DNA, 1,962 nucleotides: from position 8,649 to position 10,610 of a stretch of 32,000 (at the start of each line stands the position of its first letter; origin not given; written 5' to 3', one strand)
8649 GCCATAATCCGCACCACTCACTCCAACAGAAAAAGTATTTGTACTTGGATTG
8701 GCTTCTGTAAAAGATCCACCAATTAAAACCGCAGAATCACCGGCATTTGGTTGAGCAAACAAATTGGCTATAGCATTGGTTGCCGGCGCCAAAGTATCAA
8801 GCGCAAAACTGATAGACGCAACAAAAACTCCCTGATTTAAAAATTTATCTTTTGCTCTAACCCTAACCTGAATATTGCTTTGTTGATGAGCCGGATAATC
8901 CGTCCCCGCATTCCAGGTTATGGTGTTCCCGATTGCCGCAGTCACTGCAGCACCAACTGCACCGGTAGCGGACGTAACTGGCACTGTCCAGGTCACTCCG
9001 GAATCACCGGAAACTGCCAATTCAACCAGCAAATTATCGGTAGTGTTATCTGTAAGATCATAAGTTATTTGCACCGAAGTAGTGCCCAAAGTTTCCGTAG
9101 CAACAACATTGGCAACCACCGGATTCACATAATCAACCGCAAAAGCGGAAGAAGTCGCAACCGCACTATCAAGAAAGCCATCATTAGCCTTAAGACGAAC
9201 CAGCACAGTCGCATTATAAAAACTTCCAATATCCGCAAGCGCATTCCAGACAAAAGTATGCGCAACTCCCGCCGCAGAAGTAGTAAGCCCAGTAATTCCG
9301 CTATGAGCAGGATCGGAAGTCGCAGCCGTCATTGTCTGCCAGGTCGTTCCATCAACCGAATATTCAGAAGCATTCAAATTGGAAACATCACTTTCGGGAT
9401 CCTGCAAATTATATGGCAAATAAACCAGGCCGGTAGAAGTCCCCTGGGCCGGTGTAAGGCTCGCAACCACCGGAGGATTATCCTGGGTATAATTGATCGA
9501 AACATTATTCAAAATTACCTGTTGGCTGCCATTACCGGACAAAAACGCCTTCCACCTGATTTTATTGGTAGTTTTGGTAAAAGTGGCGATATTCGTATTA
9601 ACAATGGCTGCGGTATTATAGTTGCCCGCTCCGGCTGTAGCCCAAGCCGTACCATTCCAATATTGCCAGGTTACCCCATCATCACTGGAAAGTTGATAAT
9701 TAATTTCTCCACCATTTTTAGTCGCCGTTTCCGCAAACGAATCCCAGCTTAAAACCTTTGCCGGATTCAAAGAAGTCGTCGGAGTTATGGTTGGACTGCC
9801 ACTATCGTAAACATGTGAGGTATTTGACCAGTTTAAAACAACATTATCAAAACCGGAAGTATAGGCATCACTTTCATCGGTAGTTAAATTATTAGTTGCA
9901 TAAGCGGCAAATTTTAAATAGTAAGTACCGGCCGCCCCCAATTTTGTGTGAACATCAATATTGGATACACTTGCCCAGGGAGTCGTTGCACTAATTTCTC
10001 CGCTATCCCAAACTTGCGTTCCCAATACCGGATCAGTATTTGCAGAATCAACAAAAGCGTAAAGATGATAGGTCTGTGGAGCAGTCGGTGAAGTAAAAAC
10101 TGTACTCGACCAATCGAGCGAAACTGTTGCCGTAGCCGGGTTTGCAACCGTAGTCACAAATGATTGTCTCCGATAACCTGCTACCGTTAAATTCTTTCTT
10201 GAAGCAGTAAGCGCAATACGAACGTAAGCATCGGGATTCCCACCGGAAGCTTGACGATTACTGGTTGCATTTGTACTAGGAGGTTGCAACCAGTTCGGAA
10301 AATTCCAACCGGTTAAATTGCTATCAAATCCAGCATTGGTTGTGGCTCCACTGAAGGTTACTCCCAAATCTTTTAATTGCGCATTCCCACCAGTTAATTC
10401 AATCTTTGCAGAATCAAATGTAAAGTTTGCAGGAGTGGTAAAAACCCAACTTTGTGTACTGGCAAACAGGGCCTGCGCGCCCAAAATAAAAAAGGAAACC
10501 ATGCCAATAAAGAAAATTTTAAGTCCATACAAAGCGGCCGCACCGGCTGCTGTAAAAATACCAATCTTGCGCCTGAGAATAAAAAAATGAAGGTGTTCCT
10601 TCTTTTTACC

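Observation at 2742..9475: Fourteen single-Asp-box ~110-aa domains organised in three ~2.0-kb super-repeats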

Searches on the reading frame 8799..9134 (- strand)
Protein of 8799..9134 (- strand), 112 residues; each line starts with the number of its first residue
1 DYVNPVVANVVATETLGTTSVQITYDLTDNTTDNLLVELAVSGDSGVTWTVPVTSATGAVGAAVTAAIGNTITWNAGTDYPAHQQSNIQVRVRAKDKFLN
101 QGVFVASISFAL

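Call 12: search_protein_families(library=pfam, alignment_id=A1, max_evalue=10)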
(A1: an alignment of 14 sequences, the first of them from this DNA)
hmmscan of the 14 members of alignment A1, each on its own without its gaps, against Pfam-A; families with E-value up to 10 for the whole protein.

A. member 1, seq(112 aa): 0 families

B. families by the number of members that match (of 14 scanned): 12 families
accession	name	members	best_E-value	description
PF02012.26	BNR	3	0.27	BNR/Asp-box repeat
PF22579.2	Cbm74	2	0.00082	Carbohydrate binding module-like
PF22184.2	CBM_56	1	0.00057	Carbohydrate binding module family 56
PF25788.1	Ig_Rha78A_N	1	0.005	Rha78A-like, N-terminal immunoglobulin domain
PF22778.2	VCPO_2nd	1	0.0096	VCPO second helical-bundle domain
PF21765.4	CUB_A2MG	1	0.068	A2MG, CUB domain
PF23500.1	DUF7133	1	0.071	Domain of unknown function (DUF7133)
PF06453.16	LT-IIB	1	0.094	Type II heat-labile enterotoxin , B subunit (LT-IIB)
PF19077.6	Big_13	1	0.11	Bacterial Ig-like domain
PF04172.21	LrgB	1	0.11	LrgB-like family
PF21471.3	Reelin_subrepeat-B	1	0.16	Reelin subrepeat B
PF19078.6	Big_12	1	0.22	Bacterial Ig-like domain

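Call 13: search_solved_structures(query=A1, max_evalue=10, show_alignments=3)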
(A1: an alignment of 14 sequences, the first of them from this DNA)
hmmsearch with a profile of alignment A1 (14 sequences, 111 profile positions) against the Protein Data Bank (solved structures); distinct sequences matched with E-value up to 10: 30.
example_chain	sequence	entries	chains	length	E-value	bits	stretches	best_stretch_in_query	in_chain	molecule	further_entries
7lbu_A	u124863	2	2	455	0.0029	21.2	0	28-65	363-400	Exo-alpha-sialidase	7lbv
4yw1_A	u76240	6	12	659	0.072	16.7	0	20-55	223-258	Neuraminidase C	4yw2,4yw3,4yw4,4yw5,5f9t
7qy9_A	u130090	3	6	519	0.073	16.7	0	21-68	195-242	BNR/Asp-box repeat protein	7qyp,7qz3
4fj6_A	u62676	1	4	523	0.078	16.6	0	20-69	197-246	glycoside hydrolase family 33, candidate sialidase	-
4yz1_A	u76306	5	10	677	0.082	16.6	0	20-55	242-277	Putative neuraminidase | Sialidase NanC | Neuraminidase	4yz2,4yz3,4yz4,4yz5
7qxo_A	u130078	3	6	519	0.13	15.9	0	21-68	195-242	BNR/Asp-box repeat protein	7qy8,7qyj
4x6k_A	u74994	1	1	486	0.2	15.3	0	12-50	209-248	Anhydrosialidase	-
4x47_A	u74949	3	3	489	0.21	15.3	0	12-50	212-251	Anhydrosialidase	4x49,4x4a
3a7q_A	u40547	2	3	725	0.22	15.2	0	30-53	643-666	Reelin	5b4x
2e26_A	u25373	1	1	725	0.22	15.2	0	30-53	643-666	Reelin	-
8axs_B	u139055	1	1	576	0.28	14.9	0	37-63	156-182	Exo-alpha-sialidase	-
8axi_A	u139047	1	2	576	0.28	14.9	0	37-63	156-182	Sialidase domain-containing protein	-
8axs_A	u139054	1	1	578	0.33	14.6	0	37-63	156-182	Exo-alpha-sialidase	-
9eob_A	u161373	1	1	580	0.34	14.6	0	37-63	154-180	exo-alpha-sialidase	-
8axt_A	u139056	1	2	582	0.34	14.6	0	37-63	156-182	Sialidase domain-containing protein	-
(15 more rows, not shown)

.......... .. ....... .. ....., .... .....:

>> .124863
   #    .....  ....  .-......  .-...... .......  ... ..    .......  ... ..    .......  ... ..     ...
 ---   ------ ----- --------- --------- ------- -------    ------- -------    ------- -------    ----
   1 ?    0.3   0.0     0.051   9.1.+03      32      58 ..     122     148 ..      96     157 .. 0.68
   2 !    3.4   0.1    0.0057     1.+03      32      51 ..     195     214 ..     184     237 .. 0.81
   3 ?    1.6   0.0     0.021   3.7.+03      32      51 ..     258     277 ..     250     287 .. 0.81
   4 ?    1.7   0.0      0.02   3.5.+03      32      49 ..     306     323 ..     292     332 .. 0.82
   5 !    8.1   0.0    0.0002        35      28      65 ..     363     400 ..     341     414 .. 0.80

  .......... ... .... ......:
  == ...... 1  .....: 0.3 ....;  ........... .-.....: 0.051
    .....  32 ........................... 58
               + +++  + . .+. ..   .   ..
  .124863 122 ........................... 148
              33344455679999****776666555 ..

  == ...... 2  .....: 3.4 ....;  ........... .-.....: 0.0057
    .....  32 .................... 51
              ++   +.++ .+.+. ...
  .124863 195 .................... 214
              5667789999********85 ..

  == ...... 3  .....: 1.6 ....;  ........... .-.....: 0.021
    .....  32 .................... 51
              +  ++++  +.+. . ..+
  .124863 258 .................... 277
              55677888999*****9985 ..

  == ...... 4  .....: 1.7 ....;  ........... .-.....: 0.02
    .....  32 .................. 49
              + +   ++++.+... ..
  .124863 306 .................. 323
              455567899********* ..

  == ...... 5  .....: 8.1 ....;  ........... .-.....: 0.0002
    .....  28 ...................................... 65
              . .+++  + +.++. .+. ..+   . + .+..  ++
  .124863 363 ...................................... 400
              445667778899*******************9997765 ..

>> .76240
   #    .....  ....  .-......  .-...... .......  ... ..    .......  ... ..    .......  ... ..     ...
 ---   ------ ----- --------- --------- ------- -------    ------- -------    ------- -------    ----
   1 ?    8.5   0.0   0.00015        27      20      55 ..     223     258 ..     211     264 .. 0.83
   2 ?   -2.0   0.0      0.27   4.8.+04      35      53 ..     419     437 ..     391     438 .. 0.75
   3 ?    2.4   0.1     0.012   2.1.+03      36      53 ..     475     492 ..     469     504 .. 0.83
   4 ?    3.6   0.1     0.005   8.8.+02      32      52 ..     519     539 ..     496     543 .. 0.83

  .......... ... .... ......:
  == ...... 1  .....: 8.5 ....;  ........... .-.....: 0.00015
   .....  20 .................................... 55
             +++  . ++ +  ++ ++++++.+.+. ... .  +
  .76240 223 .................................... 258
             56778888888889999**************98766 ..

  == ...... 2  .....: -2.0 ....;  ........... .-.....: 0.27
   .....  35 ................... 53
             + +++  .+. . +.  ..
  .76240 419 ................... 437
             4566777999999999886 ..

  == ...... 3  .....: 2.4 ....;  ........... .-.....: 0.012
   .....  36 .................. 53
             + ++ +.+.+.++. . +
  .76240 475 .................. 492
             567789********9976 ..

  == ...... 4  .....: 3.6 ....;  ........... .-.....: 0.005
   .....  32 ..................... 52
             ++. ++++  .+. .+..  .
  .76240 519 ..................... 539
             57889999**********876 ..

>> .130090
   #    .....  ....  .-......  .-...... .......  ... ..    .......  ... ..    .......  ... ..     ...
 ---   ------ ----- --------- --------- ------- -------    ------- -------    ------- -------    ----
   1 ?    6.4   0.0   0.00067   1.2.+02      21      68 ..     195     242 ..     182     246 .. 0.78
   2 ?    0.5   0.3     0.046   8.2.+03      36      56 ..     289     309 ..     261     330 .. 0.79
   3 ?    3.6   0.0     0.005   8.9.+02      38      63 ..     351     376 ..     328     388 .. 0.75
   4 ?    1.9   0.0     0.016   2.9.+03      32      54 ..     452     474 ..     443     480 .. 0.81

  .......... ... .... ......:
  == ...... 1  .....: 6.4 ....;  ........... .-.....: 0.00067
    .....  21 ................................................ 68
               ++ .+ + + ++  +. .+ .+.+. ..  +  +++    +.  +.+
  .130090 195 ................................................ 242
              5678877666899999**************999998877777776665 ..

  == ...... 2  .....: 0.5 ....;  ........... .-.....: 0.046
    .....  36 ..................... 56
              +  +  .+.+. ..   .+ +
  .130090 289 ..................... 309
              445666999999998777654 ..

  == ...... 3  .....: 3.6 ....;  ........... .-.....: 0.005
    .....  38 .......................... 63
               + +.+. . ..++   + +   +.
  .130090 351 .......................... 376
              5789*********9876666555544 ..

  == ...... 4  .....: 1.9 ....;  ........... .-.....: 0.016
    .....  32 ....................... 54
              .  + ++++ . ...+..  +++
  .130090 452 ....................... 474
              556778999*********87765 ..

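Call 21: search_protein_representatives(alignment_id=A1)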
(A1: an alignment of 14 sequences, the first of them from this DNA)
Query: 14 sequences, 111 profile positions. Proteins with E-value up to 0.001 (for the whole library): 4995; up to 1e-10: 1762; up to 1e-30: 193. The best 150 are listed.
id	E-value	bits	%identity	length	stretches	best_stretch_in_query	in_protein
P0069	0.0e+00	2896.8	-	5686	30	1-111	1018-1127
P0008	0.0e+00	1976.3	-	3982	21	1-108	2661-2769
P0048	0.0e+00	1460.7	-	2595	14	1-111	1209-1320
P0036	0.0e+00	1270.7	-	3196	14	5-111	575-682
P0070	0.0e+00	1160.7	-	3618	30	2-111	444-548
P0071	1.3e-280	927.1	-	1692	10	1-111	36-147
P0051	4.3e-268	886.8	-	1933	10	1-111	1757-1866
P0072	1.2e-260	862.8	-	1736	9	1-111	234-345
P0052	1.1e-259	859.8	-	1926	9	1-111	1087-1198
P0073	1.4e-222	740.3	-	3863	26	18-108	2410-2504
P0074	2.7e-182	610.6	-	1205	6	1-111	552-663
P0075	5.3e-162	545.3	-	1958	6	1-111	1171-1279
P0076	1.9e-158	533.8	-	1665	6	1-111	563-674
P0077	2.2e-152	514.2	-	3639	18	3-111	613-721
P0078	3.0e-152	513.8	-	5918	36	4-101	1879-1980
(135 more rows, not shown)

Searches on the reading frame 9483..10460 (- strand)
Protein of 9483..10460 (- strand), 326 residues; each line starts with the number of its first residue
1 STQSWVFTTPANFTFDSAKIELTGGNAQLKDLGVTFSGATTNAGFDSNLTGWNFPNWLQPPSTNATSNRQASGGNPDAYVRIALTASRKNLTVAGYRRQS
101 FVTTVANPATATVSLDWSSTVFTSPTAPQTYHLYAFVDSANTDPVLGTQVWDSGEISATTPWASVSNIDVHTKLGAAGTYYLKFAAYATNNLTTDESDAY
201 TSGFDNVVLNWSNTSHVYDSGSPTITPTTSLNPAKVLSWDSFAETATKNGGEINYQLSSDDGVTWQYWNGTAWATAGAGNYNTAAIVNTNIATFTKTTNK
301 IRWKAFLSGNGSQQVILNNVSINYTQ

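Call 33: search_protein_families(library=pfam, proteins=[window:9483-10445:-], max_evalue=1)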
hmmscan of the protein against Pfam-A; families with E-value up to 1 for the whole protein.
window:9483-10445:- (321 aa): 1 family
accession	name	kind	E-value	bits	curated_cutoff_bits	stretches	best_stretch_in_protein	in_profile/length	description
PF17766.7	fn3_6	-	0.058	14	26.4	1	84-156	23-96/99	Fibronectin type-III domain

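Call 53: search_solved_structures(query=window:9483-10460:-, max_evalue=10, show_alignments=1)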
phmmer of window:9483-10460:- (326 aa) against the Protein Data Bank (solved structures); distinct sequences matched with E-value up to 10: 0.
